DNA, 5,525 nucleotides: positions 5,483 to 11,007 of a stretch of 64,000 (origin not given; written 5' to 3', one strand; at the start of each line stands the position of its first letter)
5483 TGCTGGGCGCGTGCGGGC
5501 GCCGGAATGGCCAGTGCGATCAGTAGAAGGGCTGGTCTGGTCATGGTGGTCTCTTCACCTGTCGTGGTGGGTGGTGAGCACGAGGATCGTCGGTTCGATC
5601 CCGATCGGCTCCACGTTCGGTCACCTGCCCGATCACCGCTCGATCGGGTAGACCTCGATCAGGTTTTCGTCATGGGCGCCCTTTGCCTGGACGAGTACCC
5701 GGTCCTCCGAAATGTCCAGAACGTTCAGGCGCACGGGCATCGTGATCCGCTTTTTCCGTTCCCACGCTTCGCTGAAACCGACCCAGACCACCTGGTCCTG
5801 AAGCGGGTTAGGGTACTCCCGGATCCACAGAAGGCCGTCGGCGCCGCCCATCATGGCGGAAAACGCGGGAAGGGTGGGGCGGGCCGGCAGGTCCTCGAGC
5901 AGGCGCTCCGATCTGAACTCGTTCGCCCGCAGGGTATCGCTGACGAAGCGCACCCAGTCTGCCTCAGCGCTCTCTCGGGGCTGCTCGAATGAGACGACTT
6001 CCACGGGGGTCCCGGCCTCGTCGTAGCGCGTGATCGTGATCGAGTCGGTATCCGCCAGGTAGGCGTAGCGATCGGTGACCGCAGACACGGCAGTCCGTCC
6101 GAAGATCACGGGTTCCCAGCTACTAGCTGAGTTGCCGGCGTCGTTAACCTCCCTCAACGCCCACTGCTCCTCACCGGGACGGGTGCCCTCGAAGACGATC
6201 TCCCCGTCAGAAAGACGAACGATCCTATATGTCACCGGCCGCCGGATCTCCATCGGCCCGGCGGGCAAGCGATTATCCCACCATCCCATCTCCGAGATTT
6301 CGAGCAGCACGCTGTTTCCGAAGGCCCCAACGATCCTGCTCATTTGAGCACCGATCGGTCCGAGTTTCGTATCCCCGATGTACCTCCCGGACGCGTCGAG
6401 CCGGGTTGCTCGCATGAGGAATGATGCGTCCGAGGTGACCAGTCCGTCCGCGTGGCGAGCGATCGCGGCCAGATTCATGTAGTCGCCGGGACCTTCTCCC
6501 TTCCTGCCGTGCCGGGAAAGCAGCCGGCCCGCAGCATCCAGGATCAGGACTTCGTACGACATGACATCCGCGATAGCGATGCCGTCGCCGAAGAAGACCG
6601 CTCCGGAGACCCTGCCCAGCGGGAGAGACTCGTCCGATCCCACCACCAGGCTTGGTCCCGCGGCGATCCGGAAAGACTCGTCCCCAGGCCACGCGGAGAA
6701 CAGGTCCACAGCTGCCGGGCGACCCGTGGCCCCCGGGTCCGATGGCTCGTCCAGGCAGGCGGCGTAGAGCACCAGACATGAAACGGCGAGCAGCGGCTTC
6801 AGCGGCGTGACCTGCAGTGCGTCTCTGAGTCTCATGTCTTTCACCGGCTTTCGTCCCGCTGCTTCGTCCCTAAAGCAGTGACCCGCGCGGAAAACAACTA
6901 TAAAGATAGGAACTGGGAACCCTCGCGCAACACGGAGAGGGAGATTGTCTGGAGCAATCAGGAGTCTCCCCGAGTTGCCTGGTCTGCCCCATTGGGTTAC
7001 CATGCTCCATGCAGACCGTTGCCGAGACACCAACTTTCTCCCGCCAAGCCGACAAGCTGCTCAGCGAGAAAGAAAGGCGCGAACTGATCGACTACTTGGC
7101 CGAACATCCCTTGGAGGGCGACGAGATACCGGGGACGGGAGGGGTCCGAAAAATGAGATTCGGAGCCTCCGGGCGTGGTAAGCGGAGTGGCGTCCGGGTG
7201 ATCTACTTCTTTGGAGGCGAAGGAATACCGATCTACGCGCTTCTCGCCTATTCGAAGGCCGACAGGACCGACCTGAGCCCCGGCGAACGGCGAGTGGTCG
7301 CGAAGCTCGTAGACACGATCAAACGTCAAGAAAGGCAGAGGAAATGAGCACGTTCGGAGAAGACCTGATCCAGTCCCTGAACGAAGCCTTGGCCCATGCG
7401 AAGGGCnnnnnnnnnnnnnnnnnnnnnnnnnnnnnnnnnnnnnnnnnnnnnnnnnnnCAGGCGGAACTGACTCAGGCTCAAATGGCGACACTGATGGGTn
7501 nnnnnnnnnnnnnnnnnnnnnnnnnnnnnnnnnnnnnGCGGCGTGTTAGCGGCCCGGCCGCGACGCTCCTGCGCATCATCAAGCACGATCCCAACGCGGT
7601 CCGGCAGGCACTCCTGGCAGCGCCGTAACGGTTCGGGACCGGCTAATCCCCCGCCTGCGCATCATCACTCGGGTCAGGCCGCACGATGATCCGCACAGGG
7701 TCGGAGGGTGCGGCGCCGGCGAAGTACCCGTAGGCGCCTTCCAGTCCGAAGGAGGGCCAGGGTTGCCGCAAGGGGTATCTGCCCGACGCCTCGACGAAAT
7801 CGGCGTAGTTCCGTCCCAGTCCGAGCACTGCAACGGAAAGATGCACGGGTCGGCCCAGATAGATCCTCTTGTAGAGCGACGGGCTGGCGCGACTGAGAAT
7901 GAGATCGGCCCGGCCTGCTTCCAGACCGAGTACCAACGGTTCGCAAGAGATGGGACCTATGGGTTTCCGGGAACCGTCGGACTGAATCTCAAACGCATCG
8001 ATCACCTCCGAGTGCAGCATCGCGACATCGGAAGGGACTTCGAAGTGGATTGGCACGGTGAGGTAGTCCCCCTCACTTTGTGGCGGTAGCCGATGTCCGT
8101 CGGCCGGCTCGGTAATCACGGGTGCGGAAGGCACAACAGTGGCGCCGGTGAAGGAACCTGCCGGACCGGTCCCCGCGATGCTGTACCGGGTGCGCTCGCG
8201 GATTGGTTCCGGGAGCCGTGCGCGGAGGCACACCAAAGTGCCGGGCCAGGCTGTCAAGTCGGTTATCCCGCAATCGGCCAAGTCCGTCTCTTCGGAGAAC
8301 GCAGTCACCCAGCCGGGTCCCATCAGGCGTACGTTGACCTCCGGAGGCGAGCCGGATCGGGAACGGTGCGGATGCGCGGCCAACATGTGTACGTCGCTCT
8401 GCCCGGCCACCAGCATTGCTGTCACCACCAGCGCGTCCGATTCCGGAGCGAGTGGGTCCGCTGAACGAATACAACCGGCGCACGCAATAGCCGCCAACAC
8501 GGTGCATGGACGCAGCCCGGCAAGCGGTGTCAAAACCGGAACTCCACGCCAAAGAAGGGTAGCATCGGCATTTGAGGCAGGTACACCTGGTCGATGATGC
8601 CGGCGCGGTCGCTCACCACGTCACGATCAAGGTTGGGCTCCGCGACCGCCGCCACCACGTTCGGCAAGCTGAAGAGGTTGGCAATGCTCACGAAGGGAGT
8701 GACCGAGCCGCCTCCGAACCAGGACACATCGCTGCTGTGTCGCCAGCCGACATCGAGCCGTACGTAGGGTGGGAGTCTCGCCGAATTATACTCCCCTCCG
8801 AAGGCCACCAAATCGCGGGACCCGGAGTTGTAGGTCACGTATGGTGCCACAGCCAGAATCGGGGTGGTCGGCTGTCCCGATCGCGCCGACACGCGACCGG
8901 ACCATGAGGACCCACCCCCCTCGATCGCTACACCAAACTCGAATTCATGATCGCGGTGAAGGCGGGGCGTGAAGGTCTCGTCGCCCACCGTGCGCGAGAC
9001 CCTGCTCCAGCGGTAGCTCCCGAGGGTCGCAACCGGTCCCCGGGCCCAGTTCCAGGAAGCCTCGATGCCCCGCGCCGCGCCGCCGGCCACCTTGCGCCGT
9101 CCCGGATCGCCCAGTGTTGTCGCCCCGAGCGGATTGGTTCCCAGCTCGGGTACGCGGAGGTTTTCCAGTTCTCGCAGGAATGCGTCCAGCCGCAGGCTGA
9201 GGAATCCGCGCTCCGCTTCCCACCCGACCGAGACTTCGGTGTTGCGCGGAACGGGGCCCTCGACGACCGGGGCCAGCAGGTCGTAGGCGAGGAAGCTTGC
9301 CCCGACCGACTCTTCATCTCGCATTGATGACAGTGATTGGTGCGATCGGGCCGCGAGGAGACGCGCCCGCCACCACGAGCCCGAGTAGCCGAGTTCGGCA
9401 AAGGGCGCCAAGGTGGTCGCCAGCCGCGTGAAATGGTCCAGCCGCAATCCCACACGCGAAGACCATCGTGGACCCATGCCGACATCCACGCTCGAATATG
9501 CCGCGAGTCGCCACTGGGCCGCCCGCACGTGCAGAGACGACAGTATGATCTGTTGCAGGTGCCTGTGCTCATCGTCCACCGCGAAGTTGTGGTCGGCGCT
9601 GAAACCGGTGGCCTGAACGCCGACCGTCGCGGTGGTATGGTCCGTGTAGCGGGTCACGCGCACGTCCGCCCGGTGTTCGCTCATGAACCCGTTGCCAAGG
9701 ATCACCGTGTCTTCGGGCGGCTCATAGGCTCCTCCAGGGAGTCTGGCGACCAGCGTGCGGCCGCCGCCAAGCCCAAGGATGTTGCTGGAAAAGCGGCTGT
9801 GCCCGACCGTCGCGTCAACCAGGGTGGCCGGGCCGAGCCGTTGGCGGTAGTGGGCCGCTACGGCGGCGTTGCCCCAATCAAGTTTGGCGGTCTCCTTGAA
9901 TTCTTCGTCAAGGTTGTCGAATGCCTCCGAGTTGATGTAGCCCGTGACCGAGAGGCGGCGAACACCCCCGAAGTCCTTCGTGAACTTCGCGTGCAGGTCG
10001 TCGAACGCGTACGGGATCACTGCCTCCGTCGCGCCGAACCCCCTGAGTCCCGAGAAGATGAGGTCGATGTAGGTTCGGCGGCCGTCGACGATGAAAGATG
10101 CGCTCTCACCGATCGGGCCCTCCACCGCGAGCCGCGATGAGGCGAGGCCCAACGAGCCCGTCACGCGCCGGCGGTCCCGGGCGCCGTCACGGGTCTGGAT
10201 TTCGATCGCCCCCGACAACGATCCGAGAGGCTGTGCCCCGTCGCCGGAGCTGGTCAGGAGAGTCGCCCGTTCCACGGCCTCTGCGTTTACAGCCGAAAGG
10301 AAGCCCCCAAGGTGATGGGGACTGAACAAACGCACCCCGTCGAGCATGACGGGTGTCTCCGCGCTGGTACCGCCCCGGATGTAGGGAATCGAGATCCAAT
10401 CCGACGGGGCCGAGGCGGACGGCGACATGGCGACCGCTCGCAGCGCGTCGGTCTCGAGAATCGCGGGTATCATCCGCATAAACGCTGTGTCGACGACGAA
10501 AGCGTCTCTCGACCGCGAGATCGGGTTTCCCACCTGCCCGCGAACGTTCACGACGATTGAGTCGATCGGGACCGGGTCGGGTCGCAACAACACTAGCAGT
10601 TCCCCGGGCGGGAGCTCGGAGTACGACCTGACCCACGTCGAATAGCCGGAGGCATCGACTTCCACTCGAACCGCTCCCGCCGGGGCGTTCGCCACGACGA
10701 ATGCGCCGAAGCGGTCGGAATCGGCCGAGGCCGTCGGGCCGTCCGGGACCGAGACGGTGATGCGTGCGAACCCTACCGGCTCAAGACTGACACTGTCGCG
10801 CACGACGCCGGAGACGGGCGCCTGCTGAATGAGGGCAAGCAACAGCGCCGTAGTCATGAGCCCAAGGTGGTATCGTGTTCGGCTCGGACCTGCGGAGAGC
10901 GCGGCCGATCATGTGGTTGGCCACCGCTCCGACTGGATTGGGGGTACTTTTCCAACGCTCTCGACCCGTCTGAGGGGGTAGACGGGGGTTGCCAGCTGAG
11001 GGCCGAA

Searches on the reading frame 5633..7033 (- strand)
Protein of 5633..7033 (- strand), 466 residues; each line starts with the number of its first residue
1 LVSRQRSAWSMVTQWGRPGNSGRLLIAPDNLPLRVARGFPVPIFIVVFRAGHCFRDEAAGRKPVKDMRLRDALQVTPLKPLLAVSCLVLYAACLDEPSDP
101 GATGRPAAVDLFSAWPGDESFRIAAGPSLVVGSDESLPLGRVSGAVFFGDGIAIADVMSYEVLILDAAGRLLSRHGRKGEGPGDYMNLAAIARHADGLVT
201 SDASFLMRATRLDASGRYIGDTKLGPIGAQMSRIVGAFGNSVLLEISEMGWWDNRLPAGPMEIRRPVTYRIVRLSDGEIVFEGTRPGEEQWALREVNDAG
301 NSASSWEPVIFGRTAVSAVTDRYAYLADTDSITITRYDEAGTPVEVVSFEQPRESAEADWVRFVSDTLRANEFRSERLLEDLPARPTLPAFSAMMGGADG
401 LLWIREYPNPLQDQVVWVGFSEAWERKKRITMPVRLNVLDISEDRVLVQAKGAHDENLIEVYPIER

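Call 35: search_protein_families(library=pfam, max_evalue=0.001, proteins=[window:5633-7033:-])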
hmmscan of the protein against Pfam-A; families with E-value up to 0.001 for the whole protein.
window:5633-7033:- (466 aa): 1 family
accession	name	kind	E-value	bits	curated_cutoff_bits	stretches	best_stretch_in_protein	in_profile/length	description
PF17170.10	DUF5128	-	0.00025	20.8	22.9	1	135-191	39-95/321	6-bladed beta-propeller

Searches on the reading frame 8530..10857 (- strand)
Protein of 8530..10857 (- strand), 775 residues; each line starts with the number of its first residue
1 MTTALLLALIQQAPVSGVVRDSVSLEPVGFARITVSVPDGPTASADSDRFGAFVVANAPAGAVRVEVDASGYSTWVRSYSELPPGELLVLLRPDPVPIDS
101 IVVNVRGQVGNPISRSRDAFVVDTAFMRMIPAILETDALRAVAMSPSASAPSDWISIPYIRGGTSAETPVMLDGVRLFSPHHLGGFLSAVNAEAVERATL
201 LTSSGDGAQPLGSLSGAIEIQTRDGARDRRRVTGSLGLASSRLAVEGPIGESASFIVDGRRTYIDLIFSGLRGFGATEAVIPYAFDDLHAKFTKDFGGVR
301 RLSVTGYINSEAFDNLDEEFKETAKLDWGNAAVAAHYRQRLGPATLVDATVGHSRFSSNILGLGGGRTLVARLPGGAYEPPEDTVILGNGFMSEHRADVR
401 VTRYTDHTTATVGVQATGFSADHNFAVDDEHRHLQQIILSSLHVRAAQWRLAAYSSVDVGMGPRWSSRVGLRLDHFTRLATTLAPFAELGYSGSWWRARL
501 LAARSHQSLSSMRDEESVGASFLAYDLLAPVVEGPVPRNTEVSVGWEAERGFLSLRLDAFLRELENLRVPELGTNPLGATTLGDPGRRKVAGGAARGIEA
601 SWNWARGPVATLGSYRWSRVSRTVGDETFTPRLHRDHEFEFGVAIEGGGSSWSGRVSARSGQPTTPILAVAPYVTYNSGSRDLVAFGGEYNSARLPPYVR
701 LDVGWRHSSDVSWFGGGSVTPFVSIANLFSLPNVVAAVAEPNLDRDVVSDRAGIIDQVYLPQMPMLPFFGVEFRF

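Call 6: search_protein_families(library=pfam, max_evalue=0.1, proteins=[window:8530-10857:-])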
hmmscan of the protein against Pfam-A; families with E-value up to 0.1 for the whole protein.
window:8530-10857:- (775 aa): 4 families
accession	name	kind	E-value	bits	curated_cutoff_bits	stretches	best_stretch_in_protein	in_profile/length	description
PF13620.12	CarboxypepD_reg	-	5.6e-10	39.9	32.3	1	15-86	2-73/82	Carboxypeptidase regulatory-like domain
PF00593.30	TonB_dep_Rec_b-barrel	-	3.3e-06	27.7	27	1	330-713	60-429/436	TonB dependent receptor-like, beta-barrel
PF07715.20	Plug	-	2.8e-05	25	23.9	1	136-204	26-94/107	TonB-dependent Receptor Plug Domain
PF13715.12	CarbopepD_reg_2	-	0.00084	19.8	32.2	1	15-79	1-62/88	CarboxypepD_reg-like domain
